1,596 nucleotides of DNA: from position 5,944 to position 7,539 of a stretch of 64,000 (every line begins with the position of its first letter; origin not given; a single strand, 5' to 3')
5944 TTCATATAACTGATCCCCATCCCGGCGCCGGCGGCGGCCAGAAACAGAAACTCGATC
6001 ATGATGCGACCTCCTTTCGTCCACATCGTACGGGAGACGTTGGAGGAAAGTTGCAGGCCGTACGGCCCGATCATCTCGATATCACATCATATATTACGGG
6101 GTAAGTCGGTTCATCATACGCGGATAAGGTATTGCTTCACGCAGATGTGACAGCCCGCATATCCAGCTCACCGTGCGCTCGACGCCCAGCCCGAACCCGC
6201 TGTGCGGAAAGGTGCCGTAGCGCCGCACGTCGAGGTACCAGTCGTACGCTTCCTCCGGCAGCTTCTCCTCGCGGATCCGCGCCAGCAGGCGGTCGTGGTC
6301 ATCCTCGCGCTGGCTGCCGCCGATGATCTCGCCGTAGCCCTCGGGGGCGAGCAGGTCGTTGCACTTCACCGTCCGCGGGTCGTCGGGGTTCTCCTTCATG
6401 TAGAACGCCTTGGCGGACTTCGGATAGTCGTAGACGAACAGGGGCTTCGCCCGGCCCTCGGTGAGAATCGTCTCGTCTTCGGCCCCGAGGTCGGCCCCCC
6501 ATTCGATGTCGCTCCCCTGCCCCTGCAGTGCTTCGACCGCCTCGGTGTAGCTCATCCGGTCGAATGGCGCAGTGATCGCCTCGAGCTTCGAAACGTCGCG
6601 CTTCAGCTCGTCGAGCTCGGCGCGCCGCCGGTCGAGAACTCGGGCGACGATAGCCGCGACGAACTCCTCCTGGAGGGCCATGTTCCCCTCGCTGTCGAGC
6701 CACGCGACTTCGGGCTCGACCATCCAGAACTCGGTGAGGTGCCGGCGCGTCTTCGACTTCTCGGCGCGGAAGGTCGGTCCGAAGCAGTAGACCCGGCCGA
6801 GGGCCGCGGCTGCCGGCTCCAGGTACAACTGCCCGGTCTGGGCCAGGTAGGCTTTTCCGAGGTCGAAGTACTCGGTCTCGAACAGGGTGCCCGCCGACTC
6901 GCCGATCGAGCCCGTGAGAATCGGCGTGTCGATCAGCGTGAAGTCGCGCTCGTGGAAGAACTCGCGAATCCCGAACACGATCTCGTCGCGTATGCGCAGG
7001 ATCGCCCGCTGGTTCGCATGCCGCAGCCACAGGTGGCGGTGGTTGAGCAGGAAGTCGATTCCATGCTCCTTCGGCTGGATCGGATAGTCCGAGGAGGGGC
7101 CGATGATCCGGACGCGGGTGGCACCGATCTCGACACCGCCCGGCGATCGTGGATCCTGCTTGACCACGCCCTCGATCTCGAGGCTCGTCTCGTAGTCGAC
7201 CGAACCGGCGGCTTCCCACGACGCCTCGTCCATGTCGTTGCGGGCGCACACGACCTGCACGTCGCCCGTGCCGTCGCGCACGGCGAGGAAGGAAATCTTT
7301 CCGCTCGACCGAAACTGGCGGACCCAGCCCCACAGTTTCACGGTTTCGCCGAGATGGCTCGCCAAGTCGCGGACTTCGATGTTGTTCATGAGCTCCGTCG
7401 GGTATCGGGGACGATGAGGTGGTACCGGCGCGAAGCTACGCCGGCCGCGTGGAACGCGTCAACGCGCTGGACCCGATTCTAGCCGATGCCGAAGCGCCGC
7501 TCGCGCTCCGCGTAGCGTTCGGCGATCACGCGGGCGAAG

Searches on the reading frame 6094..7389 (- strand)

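Call 22: search_protein_families(library=pfam, proteins=[window:6094-7389:-], max_evalue=0.0001)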
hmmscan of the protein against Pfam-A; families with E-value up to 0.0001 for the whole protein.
window:6094-7389:- (431 aa): 2 families
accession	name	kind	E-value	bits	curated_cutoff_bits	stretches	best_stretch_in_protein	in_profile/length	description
PF00152.25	tRNA-synt_2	-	1.4e-71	241.5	25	1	112-425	3-307/308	tRNA synthetases class II (D, K and N)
PF01336.31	tRNA_anti-codon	-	1.6e-12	47.6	27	1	17-96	1-75/75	OB-fold nucleic acid binding domain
